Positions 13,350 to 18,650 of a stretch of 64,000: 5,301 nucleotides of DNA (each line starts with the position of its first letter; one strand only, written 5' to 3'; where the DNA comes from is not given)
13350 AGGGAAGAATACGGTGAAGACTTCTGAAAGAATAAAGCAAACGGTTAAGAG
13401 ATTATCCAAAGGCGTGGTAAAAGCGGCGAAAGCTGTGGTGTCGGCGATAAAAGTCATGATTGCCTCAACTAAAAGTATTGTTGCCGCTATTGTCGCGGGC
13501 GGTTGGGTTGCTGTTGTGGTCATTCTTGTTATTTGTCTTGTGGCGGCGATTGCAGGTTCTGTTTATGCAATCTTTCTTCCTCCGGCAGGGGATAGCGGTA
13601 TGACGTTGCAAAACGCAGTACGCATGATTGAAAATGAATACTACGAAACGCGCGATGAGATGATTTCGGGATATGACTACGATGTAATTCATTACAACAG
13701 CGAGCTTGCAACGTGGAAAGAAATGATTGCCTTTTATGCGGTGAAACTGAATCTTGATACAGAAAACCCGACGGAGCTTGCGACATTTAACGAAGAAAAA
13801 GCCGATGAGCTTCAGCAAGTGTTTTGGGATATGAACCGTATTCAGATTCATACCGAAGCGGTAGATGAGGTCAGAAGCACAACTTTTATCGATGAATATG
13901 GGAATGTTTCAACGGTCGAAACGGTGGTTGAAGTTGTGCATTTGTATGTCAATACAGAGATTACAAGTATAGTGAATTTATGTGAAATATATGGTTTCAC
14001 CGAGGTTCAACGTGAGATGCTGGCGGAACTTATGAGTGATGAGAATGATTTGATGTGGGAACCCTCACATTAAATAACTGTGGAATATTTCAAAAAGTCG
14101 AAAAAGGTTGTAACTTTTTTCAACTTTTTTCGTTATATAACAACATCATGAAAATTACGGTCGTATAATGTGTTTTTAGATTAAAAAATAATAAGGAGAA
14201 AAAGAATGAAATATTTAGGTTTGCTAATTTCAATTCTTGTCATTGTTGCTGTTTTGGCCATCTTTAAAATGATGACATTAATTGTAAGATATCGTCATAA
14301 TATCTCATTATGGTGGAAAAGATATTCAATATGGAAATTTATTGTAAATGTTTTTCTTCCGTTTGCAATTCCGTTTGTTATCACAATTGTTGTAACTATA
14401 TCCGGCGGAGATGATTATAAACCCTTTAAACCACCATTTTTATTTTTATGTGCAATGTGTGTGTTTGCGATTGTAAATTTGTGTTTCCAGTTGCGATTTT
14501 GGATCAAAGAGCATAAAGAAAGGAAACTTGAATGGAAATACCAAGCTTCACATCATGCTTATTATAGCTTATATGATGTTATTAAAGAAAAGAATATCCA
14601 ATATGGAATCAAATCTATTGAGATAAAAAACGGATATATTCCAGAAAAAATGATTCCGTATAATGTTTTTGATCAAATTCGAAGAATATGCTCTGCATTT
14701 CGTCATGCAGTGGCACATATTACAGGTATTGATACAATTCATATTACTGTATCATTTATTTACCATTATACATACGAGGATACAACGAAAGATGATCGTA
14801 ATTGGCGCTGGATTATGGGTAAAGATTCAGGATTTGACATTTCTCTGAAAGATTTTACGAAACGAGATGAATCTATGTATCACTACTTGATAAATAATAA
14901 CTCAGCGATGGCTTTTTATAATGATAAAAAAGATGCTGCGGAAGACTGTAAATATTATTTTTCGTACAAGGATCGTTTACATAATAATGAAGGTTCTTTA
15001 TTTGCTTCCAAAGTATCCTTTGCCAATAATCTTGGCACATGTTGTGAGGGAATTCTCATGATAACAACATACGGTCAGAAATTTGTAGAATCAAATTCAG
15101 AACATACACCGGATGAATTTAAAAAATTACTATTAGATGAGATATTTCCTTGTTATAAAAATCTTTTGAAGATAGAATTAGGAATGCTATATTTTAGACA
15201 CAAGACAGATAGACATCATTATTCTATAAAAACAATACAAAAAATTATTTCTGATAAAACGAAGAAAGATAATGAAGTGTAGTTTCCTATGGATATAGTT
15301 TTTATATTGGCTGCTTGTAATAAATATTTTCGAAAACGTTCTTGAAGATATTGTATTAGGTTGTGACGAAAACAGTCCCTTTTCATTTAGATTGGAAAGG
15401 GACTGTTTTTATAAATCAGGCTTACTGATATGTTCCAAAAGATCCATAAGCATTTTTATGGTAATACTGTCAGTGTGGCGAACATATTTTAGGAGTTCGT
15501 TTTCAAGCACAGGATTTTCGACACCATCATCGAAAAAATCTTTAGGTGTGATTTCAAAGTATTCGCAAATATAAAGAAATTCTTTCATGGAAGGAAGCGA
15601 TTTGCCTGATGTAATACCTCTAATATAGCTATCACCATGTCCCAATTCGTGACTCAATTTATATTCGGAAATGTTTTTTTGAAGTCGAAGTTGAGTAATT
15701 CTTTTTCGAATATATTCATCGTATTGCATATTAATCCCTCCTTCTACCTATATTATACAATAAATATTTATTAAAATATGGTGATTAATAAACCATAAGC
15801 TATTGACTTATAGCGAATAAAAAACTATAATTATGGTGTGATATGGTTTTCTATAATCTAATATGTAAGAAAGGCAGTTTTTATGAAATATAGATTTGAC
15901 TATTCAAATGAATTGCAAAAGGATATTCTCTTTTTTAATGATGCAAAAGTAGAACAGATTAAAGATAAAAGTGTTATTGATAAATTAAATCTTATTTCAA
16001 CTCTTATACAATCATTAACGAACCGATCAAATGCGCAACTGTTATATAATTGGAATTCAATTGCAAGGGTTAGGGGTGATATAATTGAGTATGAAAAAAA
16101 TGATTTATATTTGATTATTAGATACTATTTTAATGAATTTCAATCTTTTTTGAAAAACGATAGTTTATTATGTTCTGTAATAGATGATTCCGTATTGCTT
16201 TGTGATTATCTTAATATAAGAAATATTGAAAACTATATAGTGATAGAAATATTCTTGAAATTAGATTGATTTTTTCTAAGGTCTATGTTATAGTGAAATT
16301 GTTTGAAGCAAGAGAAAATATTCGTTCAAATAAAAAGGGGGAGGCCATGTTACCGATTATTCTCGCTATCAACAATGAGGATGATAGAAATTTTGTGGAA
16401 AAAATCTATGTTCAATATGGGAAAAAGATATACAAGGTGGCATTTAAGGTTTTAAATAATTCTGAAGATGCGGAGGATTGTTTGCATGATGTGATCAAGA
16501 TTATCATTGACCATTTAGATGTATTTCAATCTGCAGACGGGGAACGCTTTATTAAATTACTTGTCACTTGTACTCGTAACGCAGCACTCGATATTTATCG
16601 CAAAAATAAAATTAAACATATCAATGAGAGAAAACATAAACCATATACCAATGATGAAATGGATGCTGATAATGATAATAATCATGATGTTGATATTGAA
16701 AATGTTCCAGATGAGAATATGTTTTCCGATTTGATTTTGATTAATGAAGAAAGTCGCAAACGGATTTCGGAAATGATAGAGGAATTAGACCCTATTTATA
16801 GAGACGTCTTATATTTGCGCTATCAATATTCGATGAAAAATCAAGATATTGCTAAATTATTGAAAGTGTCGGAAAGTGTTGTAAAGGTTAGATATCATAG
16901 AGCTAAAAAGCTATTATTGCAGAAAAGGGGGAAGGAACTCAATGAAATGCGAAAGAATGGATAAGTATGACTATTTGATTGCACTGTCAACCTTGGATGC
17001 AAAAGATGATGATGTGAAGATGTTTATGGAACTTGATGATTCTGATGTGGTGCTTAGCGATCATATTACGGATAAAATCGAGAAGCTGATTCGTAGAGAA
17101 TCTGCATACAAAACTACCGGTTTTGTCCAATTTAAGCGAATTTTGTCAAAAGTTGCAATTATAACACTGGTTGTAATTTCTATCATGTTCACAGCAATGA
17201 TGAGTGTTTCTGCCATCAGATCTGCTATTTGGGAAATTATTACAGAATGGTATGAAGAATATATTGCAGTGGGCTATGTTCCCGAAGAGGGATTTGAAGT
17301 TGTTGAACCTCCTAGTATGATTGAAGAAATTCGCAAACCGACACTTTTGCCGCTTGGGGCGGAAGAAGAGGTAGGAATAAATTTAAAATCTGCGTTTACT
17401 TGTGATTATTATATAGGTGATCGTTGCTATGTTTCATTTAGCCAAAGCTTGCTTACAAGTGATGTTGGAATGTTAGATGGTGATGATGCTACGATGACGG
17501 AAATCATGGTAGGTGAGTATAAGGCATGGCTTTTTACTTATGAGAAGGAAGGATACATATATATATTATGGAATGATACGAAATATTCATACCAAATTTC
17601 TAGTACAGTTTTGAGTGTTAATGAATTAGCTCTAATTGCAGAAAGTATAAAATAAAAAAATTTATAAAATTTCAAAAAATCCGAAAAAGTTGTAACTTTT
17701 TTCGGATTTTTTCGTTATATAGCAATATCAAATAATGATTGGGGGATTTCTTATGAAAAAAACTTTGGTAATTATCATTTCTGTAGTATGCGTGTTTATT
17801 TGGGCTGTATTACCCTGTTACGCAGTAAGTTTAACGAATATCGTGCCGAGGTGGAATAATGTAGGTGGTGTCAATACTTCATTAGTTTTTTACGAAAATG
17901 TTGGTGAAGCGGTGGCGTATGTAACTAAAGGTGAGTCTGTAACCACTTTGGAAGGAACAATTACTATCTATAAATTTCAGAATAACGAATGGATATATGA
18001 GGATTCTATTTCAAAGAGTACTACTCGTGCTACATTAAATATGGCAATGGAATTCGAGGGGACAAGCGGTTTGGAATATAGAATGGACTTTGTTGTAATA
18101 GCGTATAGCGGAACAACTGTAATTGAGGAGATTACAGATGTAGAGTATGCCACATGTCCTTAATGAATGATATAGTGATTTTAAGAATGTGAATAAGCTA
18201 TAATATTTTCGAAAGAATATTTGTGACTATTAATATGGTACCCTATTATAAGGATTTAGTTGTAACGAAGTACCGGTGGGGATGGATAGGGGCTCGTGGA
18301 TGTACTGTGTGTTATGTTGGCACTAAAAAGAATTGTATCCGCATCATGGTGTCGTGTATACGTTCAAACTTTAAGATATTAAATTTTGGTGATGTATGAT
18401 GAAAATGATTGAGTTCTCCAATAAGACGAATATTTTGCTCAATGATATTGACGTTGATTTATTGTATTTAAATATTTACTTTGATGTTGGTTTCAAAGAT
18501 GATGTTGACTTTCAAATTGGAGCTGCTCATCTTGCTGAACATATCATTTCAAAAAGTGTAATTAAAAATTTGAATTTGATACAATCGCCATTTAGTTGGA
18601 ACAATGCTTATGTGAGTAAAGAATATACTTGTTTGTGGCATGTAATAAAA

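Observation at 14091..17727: Duplicated ~55-nt module (hairpin + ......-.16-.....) flanking a sigma/anti-sigma operon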

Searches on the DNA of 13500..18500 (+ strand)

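Call 63: search_rna_families(source=window, start=13500, end=18500, threshold=evalue, max_evalue=1)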
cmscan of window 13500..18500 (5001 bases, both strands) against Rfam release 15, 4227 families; matches with E-value up to 1: 0.
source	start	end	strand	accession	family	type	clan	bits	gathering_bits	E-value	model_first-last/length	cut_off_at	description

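Call 83: build_rna_model(alignment_id=A3, structure=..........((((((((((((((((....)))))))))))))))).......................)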
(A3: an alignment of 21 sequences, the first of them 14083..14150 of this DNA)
Model R1 built from alignment A3 (21 sequences, 69 columns); structure: as given.
model positions 69; base pairs 16; branch points 0; effective number of sequences 7.04; information 0.815 bits per position. Calibrated on 0.2 Mb of random sequence (short: E-values are rough).
structure used (alignment columns):
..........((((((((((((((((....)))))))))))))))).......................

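Call 84: search_with_rna_model(model_id=R1, sources=[window, L001, L002, L003, L006, L008, L011, L012, L013, L016, L017, L018, L019, L020, L021, L022, L023, L024, L025, L026, L027, L028, L029, L030, L031, L032], max_evalue=1, make_alignment=true)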
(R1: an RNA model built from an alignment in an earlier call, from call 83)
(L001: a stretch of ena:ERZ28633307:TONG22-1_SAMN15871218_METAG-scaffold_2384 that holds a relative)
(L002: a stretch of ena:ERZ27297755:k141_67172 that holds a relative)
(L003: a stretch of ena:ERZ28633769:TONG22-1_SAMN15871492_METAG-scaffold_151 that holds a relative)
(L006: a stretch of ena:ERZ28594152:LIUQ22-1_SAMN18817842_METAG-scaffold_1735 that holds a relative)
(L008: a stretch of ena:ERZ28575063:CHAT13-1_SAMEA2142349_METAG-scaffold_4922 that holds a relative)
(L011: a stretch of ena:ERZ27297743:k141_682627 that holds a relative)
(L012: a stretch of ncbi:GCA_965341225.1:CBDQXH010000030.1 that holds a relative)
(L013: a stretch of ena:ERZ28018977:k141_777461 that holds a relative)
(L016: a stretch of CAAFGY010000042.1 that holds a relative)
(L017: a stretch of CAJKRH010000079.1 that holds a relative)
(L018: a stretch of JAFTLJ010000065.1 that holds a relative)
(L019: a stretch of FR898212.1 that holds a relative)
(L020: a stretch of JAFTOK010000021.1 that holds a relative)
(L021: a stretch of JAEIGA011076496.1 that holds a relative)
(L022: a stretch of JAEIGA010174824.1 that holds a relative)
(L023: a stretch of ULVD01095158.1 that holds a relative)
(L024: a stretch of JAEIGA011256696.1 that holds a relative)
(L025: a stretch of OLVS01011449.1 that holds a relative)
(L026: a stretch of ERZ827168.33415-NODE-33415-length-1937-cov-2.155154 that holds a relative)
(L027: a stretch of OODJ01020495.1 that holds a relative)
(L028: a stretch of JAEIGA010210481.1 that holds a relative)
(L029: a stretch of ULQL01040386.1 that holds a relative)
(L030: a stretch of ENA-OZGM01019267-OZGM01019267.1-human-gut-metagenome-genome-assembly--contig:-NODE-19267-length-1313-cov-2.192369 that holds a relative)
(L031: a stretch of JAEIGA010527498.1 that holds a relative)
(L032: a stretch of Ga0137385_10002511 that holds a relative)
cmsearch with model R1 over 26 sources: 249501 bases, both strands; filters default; matches with E-value up to 1: 64.
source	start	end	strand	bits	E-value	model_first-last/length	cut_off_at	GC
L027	1361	1429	+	81.4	1.1e-14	1-69/69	no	0.29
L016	7325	7393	+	79.9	2.4e-14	1-69/69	no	0.28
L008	3881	3949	+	79.8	2.6e-14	1-69/69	no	0.29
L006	1786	1853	+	79.2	3.4e-14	1-69/69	no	0.22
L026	1729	1797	+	79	3.8e-14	1-69/69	no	0.28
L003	9309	9376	+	76.6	1.3e-13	1-69/69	no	0.22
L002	9305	9372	+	75.9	1.9e-13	1-69/69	no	0.19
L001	6440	6507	+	75.7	2.1e-13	1-69/69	no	0.24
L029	5323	5391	+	74.4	4.2e-13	1-69/69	no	0.28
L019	11484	11552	+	72.8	9.9e-13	1-69/69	no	0.25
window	17665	17732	+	72.5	1.1e-12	1-69/69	no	0.22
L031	804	871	+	71.9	1.5e-12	1-69/69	no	0.22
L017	4180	4248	+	71.1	2.3e-12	1-69/69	no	0.25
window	14083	14150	+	71.1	2.4e-12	1-69/69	no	0.25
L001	2864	2931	+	67.9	1.3e-11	1-69/69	no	0.26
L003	6935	7002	+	63.9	1e-10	1-69/69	no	0.19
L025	1450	1518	+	63.1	1.6e-10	1-69/69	no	0.2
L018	7751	7819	+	62.1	2.6e-10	1-69/69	no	0.32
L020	7847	7916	+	62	2.8e-10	1-69/69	no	0.31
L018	5904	5972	+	61.6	3.3e-10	1-69/69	no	0.3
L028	2531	2598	+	59.7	9.4e-10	1-69/69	no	0.35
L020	5904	5972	+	57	3.7e-09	1-69/69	no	0.26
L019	7330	7398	+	52.4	4.1e-08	1-69/69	no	0.2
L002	9971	10035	+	43.2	5e-06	1-69/69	no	0.26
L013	7340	7407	+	42.4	7.8e-06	1-69/69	no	0.29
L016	7315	7380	-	42.1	9e-06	1-69/69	no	0.26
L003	9302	9364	-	39.8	2.9e-05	1-69/69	no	0.21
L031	791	859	-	39.2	4.1e-05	1-69/69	no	0.26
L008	3865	3936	-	38.8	4.9e-05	1-69/69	no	0.28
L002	9293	9360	-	38.6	5.7e-05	1-69/69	no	0.16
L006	1775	1841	-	38.1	7.3e-05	1-69/69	no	0.18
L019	11478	11539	-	37.4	0.00011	1-69/69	no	0.24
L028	675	743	+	37.2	0.00012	1-69/69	no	0.29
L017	4171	4235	-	36.9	0.00014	1-69/69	no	0.22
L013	9563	9628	+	36.7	0.00015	1-69/69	no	0.29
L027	1348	1416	-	35.8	0.00024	1-69/69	no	0.32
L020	7833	7903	-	35.1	0.00035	1-69/69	no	0.24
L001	6434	6495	-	33.1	0.00099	1-69/69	no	0.21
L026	1720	1784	-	32.1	0.0017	1-69/69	no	0.29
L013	9550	9615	-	32.1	0.0017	1-69/69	no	0.3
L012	7357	7422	+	31.9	0.0019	1-69/69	no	0.26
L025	1444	1505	-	30.8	0.0033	1-69/69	no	0.21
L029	5314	5378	-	29.5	0.0063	1-69/69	no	0.26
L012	7342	7411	-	29.1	0.0078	1-69/69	no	0.24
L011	5103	5170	+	27.3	0.02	1-69/69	no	0.25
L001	2854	2919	-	27.1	0.023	1-69/69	no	0.26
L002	9958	10022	-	27.1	0.023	1-69/69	no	0.23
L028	2525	2585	-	26.8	0.027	1-69/69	no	0.3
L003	6927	6990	-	25.4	0.056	1-69/69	no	0.17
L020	5895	5959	-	25.2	0.062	1-69/69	no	0.31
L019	12429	12486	+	24.5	0.088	1-69/69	no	0.22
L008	8519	8578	+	24.1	0.11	1-69/69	no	0.33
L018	7717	7807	-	22.8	0.21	1-69/69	no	0.29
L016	5872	5936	-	22.5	0.26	1-69/69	no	0.18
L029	3872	3936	-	22.4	0.27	1-69/69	no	0.18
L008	854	912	+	22.3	0.27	1-69/69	no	0.31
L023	89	147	+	22.3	0.27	1-69/69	no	0.31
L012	1400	1463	+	21.8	0.36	1-69/69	no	0.3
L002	4756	4837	-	21.3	0.47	1-69/69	no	0.26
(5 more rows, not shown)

Alignment A5: 64 matches aligned to the model, 105 columns, each read 5' to 3' on its own strand. Consensus structure (alignment columns), stored with it:
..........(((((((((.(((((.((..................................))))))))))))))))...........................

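Call 85: search_with_rna_model(model_id=R1, sources=[window, L001, L002, L003, L006, L008, L013, L016, L017, L018, L019, L020, L025, L026, L027, L028, L029, L031], max_evalue=0.000005, make_alignment=true)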
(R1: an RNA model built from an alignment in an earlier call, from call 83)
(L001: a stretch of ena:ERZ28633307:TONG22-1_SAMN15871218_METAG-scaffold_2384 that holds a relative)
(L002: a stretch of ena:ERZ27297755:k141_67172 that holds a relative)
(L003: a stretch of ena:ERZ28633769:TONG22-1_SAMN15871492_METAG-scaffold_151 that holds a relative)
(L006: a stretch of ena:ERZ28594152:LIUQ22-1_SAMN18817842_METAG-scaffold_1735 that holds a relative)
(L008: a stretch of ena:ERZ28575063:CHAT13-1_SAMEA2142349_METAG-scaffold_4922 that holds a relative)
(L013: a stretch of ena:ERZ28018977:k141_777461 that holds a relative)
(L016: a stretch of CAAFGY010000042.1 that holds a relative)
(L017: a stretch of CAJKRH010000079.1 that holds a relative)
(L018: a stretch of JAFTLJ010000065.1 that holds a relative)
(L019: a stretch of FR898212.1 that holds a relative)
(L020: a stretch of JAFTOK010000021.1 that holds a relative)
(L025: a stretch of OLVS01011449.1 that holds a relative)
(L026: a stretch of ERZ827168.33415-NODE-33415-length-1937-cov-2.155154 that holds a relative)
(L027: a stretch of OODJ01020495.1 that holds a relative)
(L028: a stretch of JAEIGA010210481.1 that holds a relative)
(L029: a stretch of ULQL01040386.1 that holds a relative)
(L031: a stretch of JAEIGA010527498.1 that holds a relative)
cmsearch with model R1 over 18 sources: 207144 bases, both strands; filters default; matches with E-value up to 0.000005: 24.
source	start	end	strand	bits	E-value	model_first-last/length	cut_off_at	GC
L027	1361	1429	+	81.4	9.3e-15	1-69/69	no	0.29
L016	7325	7393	+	79.9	2e-14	1-69/69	no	0.28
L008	3881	3949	+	79.8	2.2e-14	1-69/69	no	0.29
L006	1786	1853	+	79.2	2.8e-14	1-69/69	no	0.22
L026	1729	1797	+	79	3.2e-14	1-69/69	no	0.28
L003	9309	9376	+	76.6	1.1e-13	1-69/69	no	0.22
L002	9305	9372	+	75.9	1.6e-13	1-69/69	no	0.19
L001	6440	6507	+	75.7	1.8e-13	1-69/69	no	0.24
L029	5323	5391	+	74.4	3.5e-13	1-69/69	no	0.28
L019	11484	11552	+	72.8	8.2e-13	1-69/69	no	0.25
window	17665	17732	+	72.5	9.3e-13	1-69/69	no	0.22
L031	804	871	+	71.9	1.3e-12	1-69/69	no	0.22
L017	4180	4248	+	71.1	1.9e-12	1-69/69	no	0.25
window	14083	14150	+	71.1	2e-12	1-69/69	no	0.25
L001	2864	2931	+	67.9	1.1e-11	1-69/69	no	0.26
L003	6935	7002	+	63.9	8.6e-11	1-69/69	no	0.19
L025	1450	1518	+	63.1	1.3e-10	1-69/69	no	0.2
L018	7751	7819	+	62.1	2.2e-10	1-69/69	no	0.32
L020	7847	7916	+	62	2.3e-10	1-69/69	no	0.31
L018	5904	5972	+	61.6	2.8e-10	1-69/69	no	0.3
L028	2531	2598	+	59.7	7.8e-10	1-69/69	no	0.35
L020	5904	5972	+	57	3.1e-09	1-69/69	no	0.26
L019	7330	7398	+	52.4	3.4e-08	1-69/69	no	0.2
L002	9971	10035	+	43.2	4.1e-06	1-69/69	no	0.26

Alignment A6: 24 matches aligned to the model, 70 columns, each read 5' to 3' on its own strand. Consensus structure (alignment columns), stored with it:
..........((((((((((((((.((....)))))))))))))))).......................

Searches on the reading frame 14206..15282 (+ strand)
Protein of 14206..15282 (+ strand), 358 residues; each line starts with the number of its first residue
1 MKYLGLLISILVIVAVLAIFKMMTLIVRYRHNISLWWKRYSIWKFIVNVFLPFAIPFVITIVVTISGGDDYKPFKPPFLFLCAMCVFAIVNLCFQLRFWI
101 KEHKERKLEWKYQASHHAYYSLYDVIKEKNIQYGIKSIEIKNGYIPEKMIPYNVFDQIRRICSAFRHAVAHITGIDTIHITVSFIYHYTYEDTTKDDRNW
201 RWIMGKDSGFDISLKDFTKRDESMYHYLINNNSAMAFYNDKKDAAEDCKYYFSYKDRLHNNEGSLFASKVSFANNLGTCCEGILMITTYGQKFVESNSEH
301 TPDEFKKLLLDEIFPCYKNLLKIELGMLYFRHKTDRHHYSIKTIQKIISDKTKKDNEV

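Call 7: search_protein_families(library=pfam, proteins=[window:14206-15282:+], max_evalue=0.01)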
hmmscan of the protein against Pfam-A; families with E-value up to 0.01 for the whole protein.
window:14206-15282:+ (358 aa): 0 families

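Call 12: search_protein_families(library=ncbifam, proteins=[window:14206-15282:+], max_evalue=0.01)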
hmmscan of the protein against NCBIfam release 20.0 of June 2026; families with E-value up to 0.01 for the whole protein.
window:14206-15282:+ (358 aa): 0 families

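Call 75: search_protein_families(library=padloc, proteins=[window:14206-15282:+], max_evalue=0.01)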
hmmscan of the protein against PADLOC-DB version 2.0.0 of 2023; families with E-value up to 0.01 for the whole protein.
window:14206-15282:+ (358 aa): 0 families

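Call 76: search_protein_families(library=phrogs, proteins=[window:14206-15282:+], max_evalue=0.01)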
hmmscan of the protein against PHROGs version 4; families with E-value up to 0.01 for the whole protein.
window:14206-15282:+ (358 aa): 0 families
